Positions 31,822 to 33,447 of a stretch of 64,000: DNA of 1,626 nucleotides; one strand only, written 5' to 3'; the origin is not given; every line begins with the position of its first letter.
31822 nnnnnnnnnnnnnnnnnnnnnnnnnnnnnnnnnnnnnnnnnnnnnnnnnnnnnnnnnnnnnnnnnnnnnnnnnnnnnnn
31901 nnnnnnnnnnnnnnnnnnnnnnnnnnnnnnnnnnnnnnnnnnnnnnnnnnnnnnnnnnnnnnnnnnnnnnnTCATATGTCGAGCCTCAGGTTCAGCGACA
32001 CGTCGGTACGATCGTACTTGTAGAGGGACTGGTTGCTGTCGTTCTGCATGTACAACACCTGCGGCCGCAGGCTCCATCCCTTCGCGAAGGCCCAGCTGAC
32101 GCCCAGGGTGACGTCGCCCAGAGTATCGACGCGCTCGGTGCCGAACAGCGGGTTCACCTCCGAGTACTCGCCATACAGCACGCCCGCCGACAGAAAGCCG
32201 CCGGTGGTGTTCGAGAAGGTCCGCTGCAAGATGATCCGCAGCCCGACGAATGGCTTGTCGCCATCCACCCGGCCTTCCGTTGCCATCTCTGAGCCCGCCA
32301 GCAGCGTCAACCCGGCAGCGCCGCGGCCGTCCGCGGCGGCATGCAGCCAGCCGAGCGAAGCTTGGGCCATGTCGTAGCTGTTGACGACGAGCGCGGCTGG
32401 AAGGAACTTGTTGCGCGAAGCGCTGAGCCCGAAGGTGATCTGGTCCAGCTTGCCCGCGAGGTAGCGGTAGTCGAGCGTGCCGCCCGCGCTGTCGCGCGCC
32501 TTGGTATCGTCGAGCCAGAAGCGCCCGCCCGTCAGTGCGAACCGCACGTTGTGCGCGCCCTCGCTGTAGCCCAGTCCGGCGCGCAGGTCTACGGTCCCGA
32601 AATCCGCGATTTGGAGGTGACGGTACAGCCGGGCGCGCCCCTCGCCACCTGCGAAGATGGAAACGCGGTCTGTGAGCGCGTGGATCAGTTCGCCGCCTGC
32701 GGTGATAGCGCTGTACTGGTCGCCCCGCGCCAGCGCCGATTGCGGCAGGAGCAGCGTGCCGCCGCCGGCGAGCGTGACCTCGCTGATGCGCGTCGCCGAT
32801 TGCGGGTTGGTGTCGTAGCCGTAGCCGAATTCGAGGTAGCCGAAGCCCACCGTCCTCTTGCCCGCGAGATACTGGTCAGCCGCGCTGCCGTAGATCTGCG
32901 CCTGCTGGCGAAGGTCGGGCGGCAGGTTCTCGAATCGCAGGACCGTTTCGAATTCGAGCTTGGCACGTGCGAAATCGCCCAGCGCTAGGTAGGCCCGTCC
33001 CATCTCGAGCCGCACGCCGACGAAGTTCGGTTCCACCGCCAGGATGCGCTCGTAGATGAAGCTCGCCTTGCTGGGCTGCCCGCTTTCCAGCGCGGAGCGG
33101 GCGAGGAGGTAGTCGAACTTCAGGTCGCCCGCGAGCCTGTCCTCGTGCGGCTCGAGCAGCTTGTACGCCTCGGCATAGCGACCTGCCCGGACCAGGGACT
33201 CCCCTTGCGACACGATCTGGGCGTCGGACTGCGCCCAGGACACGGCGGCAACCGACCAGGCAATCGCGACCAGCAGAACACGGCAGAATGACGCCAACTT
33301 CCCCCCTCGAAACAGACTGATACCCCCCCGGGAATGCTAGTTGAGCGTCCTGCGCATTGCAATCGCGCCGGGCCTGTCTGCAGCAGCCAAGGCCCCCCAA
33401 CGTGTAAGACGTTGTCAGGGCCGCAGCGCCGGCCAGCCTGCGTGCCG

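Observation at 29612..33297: Slam/DUF560-like outer-membrane barrel in an operon with two FecR-domain, Thr-rich secreted paralogues: candidate type 11 secretion locus with non-canonical cargo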

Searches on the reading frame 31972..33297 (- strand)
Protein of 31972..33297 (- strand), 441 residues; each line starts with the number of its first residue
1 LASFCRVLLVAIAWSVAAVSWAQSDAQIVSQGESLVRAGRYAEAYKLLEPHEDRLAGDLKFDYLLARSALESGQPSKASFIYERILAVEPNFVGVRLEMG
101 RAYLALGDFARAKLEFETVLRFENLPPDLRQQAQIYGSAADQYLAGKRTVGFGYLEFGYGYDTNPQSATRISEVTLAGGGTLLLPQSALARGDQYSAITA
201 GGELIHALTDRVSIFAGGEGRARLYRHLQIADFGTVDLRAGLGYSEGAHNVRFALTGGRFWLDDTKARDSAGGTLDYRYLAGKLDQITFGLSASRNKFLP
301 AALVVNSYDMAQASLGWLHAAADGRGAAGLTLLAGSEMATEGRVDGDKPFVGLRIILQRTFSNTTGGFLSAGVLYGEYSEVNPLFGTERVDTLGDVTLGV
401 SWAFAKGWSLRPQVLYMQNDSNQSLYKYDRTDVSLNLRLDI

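Call 3: search_protein_families(library=pfam, proteins=[window:31972-33297:-], max_evalue=1)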
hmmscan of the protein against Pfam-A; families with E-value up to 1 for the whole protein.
window:31972-33297:- (441 aa): 15 families
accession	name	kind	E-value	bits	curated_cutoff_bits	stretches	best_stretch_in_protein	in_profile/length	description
PF14559.12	TPR_19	-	6.7e-13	49.2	25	2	69-122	1-54/68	Tetratricopeptide repeat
PF07719.23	TPR_2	-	7.3e-08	32.4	27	2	98-121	6-29/34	Tetratricopeptide repeat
PF13428.12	TPR_14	-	1e-07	32.3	23.5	2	63-101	5-43/44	Tetratricopeptide repeat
PF12895.13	ANAPC3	-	6e-07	30.1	27.2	1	22-79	20-76/82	Anaphase-promoting complex, cyclosome, subunit 3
PF13371.12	TPR_9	-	1.2e-05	25.7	35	1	67-123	3-57/73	Tetratricopeptide repeat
PF13174.12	TPR_6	-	5.3e-05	24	26.3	0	97-120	4-27/33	Tetratricopeptide repeat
PF13181.12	TPR_8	-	0.00028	21.2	25.7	1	97-121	5-29/34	Tetratricopeptide repeat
PF13432.12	TPR_16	-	0.0011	19.8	32.7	1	63-112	1-50/65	Tetratricopeptide repeat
PF13431.12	TPR_17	-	0.0026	18.4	24.4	1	82-112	2-32/34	Tetratricopeptide repeat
PF13424.12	TPR_12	-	0.0045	17.6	30.1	0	98-121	50-73/77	Tetratricopeptide repeat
PF07721.20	TPR_4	-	0.016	16.2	27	1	95-112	3-20/26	Tetratricopeptide repeat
PF00515.34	TPR_1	-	0.02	15.2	27.8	0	63-92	5-34/34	Tetratricopeptide repeat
PF13176.12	TPR_7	-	0.029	14.9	27.9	0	98-112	4-18/36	Tetratricopeptide repeat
PF04575.19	SlipAM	-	0.047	13.7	22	1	155-437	5-284/288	Surface lipoprotein assembly modifier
PF24575.1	TPR_Slam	-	0.12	13.2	35.2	1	62-112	50-100/104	Surface lipoprotein assembly modifier, N-terminal TPR repeats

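Call 4: search_protein_families(library=ncbifam, proteins=[window:31972-33297:-], max_evalue=1)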
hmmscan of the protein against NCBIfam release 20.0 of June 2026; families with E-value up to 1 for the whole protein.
window:31972-33297:- (441 aa): 9 families
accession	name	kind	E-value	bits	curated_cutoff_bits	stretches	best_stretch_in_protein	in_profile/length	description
NF040959.1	MamA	equivalog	3.7e-07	29.8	200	1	30-121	42-133/204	magnetosome protein MamA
TIGR02917.1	PEP_TPR_lipo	equivalog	1.4e-06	26.5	312.2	1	17-94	728-805/899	XrtA/PEP-CTERM system TPR-repeat protein PrsT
NF008520.0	PRK11447.1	equivalog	6.4e-05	20.9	858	1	26-124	574-668/1157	cellulose synthase complex outer membrane protein BcsC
NF042912.1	Amuc_1098_fam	equivalog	0.00089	17.4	750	1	29-123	93-185/805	Amuc_1098 family type IV pilus outer membrane protein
TIGR02552.1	LcrH_SycD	equivalog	0.0013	18.5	104.8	1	34-136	27-132/136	SycD/LcrH family type III secretion system chaperone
NF052415.1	T3SS_chap_SctY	equivalog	0.0028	18.2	70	1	64-121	11-68/106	type III secretion apparatus assembly chaperone SctY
TIGR03014.2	EpsL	equivalog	0.0078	15.3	275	1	386-439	330-383/385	XrtB/PEP-CTERM-associated polysaccharide biosynthesis outer membrane protein EpsL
NF052230.1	T9SS_PorE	exception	0.018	13.3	600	1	6-126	6-122/648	PorE family type IX secretion system protein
NF047507.1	TPR_BatC_Lepto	exception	0.12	11.8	175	1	27-122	26-125/214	TPR repeat-containing protein BatC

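Call 6: find_homologous_proteins(query=window:31972-33297:-, max_evalue=0.001)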
Query window:31972-33297:- (441 aa): 247 proteins with E <= 0.001 among 8000 candidates; the best 120 are listed.
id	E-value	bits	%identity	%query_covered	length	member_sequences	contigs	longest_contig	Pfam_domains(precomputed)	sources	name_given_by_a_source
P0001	2.2e-272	921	93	100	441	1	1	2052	PF14559.13,PF12895.14,PF13428.13,PF07719.24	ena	-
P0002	5.0e-271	917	93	100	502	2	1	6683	PF14559.13,PF13371.13,PF12895.14,PF13428.13,PF07719.24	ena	-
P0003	4.9e-259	877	90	99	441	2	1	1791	PF14559.13,PF13371.13,PF12895.14,PF13428.13,PF07719.24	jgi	jgi:outer membrane protein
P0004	4.4e-253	858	87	100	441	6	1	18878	PF14559.13,PF13371.13,PF12895.14,PF13428.13,PF07719.24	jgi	jgi:tetratricopeptide (TPR) repeat protein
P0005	2.4e-252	855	89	100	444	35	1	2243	PF14559.13,PF13371.13,PF12895.14,PF13428.13,PF13181.13,PF07719.24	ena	-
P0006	2.1e-249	846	87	98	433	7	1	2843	PF14559.13,PF12895.14,PF13432.13,PF13428.13,PF07719.24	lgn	-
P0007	1.6e-244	829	84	99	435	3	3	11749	PF14559.13,PF13428.13,PF07719.24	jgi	jgi:tetratricopeptide (TPR) repeat protein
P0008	9.3e-244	827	85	98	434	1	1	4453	PF14559.13,PF12895.14,PF13428.13,PF07719.24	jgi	jgi:hypothetical protein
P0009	6.9e-242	821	85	95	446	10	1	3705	PF14559.13,PF12895.14,PF13428.13,PF07719.24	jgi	jgi:tetratricopeptide (TPR) repeat protein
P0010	6.9e-241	817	83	98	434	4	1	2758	PF14559.13,PF12895.14,PF13428.13,PF07719.24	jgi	jgi:tetratricopeptide (TPR) repeat protein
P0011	2.2e-240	816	85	95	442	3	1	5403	PF14559.13,PF13371.13,PF12895.14,PF13428.13,PF07719.24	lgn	-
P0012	4.5e-238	808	81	99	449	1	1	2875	PF14559.13,PF12895.14,PF13428.13,PF07719.24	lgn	-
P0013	4.0e-232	789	79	100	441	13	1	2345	PF14559.13,PF13371.13,PF04575.20,PF12895.14,PF13432.13,PF13428.13,PF07719.24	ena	-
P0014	2.3e-228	776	78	100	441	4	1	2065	PF14559.13,PF13371.13,PF12895.14,PF13432.13,PF13428.13,PF07719.24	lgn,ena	-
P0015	1.0e-227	774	79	95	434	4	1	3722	PF14559.13,PF13371.13,PF12895.14,PF13432.13,PF13428.13,PF07719.24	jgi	jgi:tetratricopeptide (TPR) repeat protein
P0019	2.8e-222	756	77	100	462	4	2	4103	PF14559.13,PF04575.20,PF12895.14,PF13428.13,PF07719.24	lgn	-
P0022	1.1e-216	738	75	100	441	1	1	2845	PF14559.13,PF04575.20,PF12895.14,PF13428.13,PF07719.24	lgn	-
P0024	1.8e-215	734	74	100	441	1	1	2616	PF14559.13,PF04575.20,PF12895.14,PF13428.13,PF07719.24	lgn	-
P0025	3.4e-215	733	74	100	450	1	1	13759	PF14559.13,PF04575.20,PF12895.14,PF13432.13,PF13428.13,PF07719.24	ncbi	ncbi:MAG: tetratricopeptide repeat protein [Burkholderiales bacterium]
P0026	2.0e-214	730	75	100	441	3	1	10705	PF14559.13,PF13371.13,PF04575.20,PF12895.14,PF13428.13,PF07719.24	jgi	jgi:hypothetical protein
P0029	4.2e-211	719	73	100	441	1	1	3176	PF14559.13,PF13371.13,PF04575.20,PF13428.13,PF07719.24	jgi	jgi:tetratricopeptide (TPR) repeat protein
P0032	4.4e-209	713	72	100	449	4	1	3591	PF14559.13,PF04575.20,PF12895.14,PF13428.13,PF07719.24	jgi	jgi:outer membrane protein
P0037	8.5e-204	695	71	100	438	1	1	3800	PF14559.13,PF04575.20,PF12895.14,PF13428.13,PF07719.24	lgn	-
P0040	5.1e-199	680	72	97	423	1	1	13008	PF14559.13,PF13371.13,PF04575.20,PF12895.14,PF13428.13,PF07719.24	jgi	jgi:outer membrane protein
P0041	5.4e-198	676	75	92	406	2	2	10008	PF14559.13,PF13371.13,PF04575.20,PF13428.13,PF07719.24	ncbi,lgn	-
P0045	1.8e-181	622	65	94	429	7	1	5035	PF14559.13,PF04575.20,PF12895.14,PF13428.13,PF07719.24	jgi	jgi:tetratricopeptide (TPR) repeat protein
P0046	2.7e-180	618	64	94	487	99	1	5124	PF14559.13,PF04575.20,PF12895.14,PF13428.13,PF07719.24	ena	-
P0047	9.7e-178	609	63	94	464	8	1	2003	PF14559.13,PF04575.20,PF12895.14,PF13432.13,PF13428.13,PF07719.24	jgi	jgi:tetratricopeptide (TPR) repeat protein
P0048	1.0e-177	609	63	94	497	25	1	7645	PF14559.13,PF04575.20,PF12895.14,PF13428.13,PF07719.24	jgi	-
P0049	1.2e-177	609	67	92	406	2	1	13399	PF14559.13,PF13371.13,PF04575.20,PF13428.13,PF13181.13,PF07719.24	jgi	jgi:tetratricopeptide (TPR) repeat protein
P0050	4.8e-176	604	63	95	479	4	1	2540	PF14559.13,PF04575.20,PF12895.14,PF13428.13,PF13181.13,PF07719.24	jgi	jgi:tetratricopeptide (TPR) repeat protein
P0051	5.5e-176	604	64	93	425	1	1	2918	PF14559.13,PF13371.13,PF04575.20,PF12895.14,PF13428.13,PF13181.13,PF07719.24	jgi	jgi:tetratricopeptide (TPR) repeat protein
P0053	8.3e-175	600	62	99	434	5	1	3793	PF14559.13,PF04575.20,PF12895.14,PF13428.13,PF13181.13,PF07719.24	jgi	jgi:tetratricopeptide (TPR) repeat protein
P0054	1.1e-174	599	63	93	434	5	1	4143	PF14559.13,PF04575.20,PF12895.14,PF13428.13,PF13181.13,PF07719.24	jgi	jgi:tetratricopeptide (TPR) repeat protein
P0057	6.9e-174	597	64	96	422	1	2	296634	PF14559.13,PF04575.20,PF12895.14,PF13432.13,PF13428.13,PF07719.24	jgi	jgi:tetratricopeptide (TPR) repeat protein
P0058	7.2e-174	597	64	93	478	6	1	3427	PF14559.13,PF04575.20,PF12895.14,PF13428.13,PF07719.24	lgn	-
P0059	2.7e-173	595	65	92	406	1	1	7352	PF14559.13,PF04575.20,PF13428.13,PF07719.24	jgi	jgi:tetratricopeptide (TPR) repeat protein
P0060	5.2e-173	594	63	96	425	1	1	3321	PF14559.13,PF04575.20,PF13428.13,PF13181.13,PF07719.24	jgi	jgi:hypothetical protein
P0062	2.2e-171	589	61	100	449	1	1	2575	PF14559.13,PF13371.13,PF04575.20,PF12895.14,PF13428.13,PF13181.13,PF07719.24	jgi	jgi:outer membrane protein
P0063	2.9e-171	588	62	93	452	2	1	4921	PF14559.13,PF04575.20,PF10082.16,PF13428.13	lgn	-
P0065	2.5e-170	585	65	93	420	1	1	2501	PF14559.13,PF13371.13,PF04575.20,PF12895.14,PF13428.13,PF07719.24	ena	-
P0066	4.2e-170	584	61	98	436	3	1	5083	PF14559.13,PF04575.20,PF10082.16,PF13428.13,PF07719.24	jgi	jgi:tetratricopeptide (TPR) repeat protein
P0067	6.7e-170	584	64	92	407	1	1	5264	PF14559.13,PF04575.20,PF13428.13,PF07719.24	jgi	jgi:tetratricopeptide (TPR) repeat protein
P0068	7.3e-170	583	64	92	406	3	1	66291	PF14559.13,PF04575.20,PF13428.13,PF07719.24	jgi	-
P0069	1.3e-167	576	63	93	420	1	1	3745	PF14559.13,PF13371.13,PF04575.20,PF13428.13,PF07719.24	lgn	-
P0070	1.4e-167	576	63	92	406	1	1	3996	PF14559.13,PF04575.20,PF13428.13,PF07719.24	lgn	-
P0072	3.0e-166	572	64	92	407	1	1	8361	PF14559.13,PF04575.20,PF13428.13,PF13181.13,PF07719.24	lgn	-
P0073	5.2e-166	571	61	98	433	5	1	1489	PF14559.13,PF13371.13,PF04575.20,PF13428.13,PF07719.24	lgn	-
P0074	8.0e-166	570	64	93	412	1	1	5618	PF14559.13,PF13371.13,PF04575.20,PF13428.13,PF07719.24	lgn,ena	-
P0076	3.0e-165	568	62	95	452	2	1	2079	PF14559.13,PF04575.20,PF12895.14,PF13428.13,PF07719.24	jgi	jgi:tetratricopeptide (TPR) repeat protein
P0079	1.4e-164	566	59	99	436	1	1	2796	PF14559.13,PF04575.20,PF12895.14,PF13428.13,PF07719.24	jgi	jgi:hypothetical protein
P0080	1.5e-164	566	60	98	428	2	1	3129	PF14559.13,PF13371.13,PF04575.20,PF13432.13,PF13428.13,PF07719.24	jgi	jgi:tetratricopeptide (TPR) repeat protein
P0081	6.2e-164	564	61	93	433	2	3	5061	PF14559.13,PF04575.20,PF13428.13,PF07719.24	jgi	jgi:outer membrane protein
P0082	1.1e-163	563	59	99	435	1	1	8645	PF14559.13,PF04575.20,PF10082.16,PF13428.13,PF07719.24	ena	-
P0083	2.5e-163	562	63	93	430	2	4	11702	PF14559.13,PF13371.13,PF04575.20,PF12895.14,PF13428.13,PF13181.13,PF07719.24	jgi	jgi:outer membrane protein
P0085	7.0e-163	560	59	100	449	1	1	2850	PF14559.13,PF04575.20,PF12895.14,PF13428.13,PF07719.24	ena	-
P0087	7.1e-162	557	61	95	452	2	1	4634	PF14559.13,PF04575.20,PF13428.13,PF13181.13,PF07719.24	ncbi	ncbi:MAG: tetratricopeptide repeat protein [Bacteroidota bacterium]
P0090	1.0e-161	557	58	100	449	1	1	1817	PF14559.13,PF13371.13,PF04575.20,PF12895.14,PF13432.13,PF13428.13,PF07719.24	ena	-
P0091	1.3e-161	556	58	100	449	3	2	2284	PF14559.13,PF13371.13,PF04575.20,PF12895.14,PF13428.13,PF07719.24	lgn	-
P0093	6.3e-161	554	58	99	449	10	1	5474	PF14559.13,PF13371.13,PF04575.20,PF12895.14,PF13428.13,PF07719.24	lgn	-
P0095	1.2e-160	553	58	99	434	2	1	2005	PF14559.13,PF04575.20,PF12895.14,PF13428.13,PF07719.24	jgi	jgi:tetratricopeptide (TPR) repeat protein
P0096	2.1e-160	552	60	95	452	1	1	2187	PF14559.13,PF04575.20,PF12895.14,PF10082.16,PF13428.13,PF13181.13,PF07719.24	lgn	-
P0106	1.3e-157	543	57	95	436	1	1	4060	PF14559.13,PF04575.20,PF13428.13,PF07719.24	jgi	jgi:tetratricopeptide (TPR) repeat protein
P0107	3.3e-157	542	57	95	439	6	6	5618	PF14559.13,PF04575.20,PF13428.13,PF07719.24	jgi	jgi:tetratricopeptide (TPR) repeat protein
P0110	2.5e-156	539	57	99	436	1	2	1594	PF14559.13,PF04575.20,PF12895.14,PF13428.13,PF07719.24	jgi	jgi:tetratricopeptide (TPR) repeat protein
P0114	3.6e-155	535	57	98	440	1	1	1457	PF14559.13,PF04575.20,PF12895.14,PF13181.13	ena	-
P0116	9.0e-155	534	60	93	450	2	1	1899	PF14559.13,PF04575.20,PF13428.13,PF07719.24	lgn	-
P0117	1.5e-154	533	55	99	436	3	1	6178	PF07721.21,PF14559.13,PF13371.13,PF04575.20,PF13432.13,PF13428.13,PF07719.24,PF13174.13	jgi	jgi:tetratricopeptide (TPR) repeat protein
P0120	2.6e-153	529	56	99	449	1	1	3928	PF14559.13,PF13371.13,PF04575.20,PF12895.14,PF13428.13,PF07719.24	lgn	-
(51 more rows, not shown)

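Call 9: find_related_loci(query=A1, collection=genome_contigs, flank=6000)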
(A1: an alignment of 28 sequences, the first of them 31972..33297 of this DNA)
Query A1 (441 aa) in genome_contigs; peptide patterns used: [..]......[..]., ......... (x = any residue, [..] = any of these).
62 stretches matched a pattern; 24 encode a relative of the query (tblastn E <= 1e-3); 24 distinct loci.
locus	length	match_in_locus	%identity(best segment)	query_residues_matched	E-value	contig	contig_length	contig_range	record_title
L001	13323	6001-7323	90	1-441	0e+0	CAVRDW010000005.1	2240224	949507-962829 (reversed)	MAG: uncultured beta proteobacterium isolate MFD10007.bin.2.212 genome assembly, contig: contig_6348, whole genome shotg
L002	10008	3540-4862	74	1-441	0e+0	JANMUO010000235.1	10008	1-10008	MAG: Betaproteobacteria bacterium isolate SOY_1_B_metabat.29 SOY_1_B_k141_2736180, whole genome shotgun sequence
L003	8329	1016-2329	75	1-441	0e+0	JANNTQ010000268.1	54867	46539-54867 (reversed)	MAG: Betaproteobacteria bacterium isolate SOY_30_metabat_87 SOY_30_k141_3890839, whole genome shotgun sequence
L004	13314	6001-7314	74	1-441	0e+0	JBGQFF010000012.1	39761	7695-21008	MAG: Gammaproteobacteria bacterium isolate OBJ2_061818_090_6 k141_1527162_length_39761_cov_31.8181, whole genome shotgun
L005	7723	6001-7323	72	1-441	0e+0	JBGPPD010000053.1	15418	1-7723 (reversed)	MAG: Gammaproteobacteria bacterium isolate OBJ2_061818_050_22 k141_1255962_length_15418_cov_72.3114, whole genome shotgu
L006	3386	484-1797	72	1-438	0e+0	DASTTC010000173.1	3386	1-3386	MAG TPA_asm: Burkholderiales bacterium isolate SMAG_U2296 k141_1846457, whole genome shotgun sequence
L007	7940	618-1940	74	1-441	0e+0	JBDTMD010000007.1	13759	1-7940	MAG: Burkholderiales bacterium isolate cluster3_bin.118 NODE_18230_length_13759_cov_5.668199, whole genome shotgun seque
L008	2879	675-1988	71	1-441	0e+0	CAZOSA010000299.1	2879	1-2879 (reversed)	MAG TPA_asm: uncultured Enterobacteriaceae bacterium isolate SRP136066_co1_122 genome assembly, contig: NODE_73998_lengt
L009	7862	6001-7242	65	28-441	0e+0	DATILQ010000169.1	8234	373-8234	MAG TPA_asm: Burkholderiales bacterium isolate SMAG_U15748 k141_646855, whole genome shotgun sequence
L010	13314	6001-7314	62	2-441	0e+0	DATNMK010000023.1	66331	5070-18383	MAG TPA_asm: Burkholderiales bacterium isolate SMAG_U11477 k141_591298, whole genome shotgun sequence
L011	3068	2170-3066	90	4-302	5e-180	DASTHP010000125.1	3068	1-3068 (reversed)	MAG TPA_asm: Burkholderiales bacterium isolate SMAG_U682 k141_304487, whole genome shotgun sequence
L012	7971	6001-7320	56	1-441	2e-166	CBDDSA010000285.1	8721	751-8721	uncultured bacterium isolate s14_89 genome assembly, contig: k141_1269244, whole genome shotgun sequence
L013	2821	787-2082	53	1-441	2e-157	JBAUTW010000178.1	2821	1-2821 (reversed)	MAG: Burkholderiales bacterium isolate MFD01873_ilm_asm_bin6 k127_69519, whole genome shotgun sequence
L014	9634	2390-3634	53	24-441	5e-148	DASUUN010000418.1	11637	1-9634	MAG TPA_asm: Burkholderiales bacterium isolate SMAG_U1790 k141_619839, whole genome shotgun sequence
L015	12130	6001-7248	56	26-441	3e-146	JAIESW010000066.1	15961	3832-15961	MAG: Burkholderiales bacterium isolate co.spades.METABAT.2.5kb_110 c_000000434460, whole genome shotgun sequence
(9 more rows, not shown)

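Call 19: search_solved_structures(query=A1, max_evalue=10, show_alignments=2)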
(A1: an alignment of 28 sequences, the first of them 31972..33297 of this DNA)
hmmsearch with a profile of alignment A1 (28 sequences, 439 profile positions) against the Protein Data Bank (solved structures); distinct sequences matched with E-value up to 10: 34.
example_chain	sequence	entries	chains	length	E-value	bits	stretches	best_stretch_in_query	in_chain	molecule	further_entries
8ump_A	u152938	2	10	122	6.3e-06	28.4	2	76-118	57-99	T33-ml35-redesigned-TPR-domain-fold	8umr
3kd7_A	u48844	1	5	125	9.7e-05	24.5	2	69-110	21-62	CTPR390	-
1na0_A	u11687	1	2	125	0.0013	20.8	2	63-110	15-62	designed protein CTPR3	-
8fwd_0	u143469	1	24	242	0.0026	19.8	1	77-118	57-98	O43-rpxdoc-EK1_A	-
3as4_A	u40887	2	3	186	0.0034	19.4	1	32-108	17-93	MamA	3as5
3asg_A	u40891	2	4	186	0.004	19.2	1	32-108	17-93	MamA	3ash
3asd_A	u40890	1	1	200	0.0041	19.2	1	32-108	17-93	MamA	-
6vfh_A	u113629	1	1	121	0.0044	19.1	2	76-120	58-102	T33_dn10A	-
9hb4_G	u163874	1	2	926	0.0064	18.5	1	35-121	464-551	Sperm-associated antigen 1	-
6v8e_A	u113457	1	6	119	0.0076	18.3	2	76-111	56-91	Designed protein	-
6vl6_A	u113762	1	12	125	0.0077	18.2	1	29-121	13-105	T33_dn2A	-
6vfi_B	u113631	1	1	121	0.0078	18.2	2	76-111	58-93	O43_dn18B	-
2kcl_A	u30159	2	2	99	0.0099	17.9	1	61-104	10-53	Tetratricopeptide repeat domain protein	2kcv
3ma5_A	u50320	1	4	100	0.01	17.9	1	61-104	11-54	Tetratricopeptide repeat domain protein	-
5hrz_A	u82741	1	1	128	0.014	17.4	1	29-112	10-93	TPR domain protein 1na0C3_3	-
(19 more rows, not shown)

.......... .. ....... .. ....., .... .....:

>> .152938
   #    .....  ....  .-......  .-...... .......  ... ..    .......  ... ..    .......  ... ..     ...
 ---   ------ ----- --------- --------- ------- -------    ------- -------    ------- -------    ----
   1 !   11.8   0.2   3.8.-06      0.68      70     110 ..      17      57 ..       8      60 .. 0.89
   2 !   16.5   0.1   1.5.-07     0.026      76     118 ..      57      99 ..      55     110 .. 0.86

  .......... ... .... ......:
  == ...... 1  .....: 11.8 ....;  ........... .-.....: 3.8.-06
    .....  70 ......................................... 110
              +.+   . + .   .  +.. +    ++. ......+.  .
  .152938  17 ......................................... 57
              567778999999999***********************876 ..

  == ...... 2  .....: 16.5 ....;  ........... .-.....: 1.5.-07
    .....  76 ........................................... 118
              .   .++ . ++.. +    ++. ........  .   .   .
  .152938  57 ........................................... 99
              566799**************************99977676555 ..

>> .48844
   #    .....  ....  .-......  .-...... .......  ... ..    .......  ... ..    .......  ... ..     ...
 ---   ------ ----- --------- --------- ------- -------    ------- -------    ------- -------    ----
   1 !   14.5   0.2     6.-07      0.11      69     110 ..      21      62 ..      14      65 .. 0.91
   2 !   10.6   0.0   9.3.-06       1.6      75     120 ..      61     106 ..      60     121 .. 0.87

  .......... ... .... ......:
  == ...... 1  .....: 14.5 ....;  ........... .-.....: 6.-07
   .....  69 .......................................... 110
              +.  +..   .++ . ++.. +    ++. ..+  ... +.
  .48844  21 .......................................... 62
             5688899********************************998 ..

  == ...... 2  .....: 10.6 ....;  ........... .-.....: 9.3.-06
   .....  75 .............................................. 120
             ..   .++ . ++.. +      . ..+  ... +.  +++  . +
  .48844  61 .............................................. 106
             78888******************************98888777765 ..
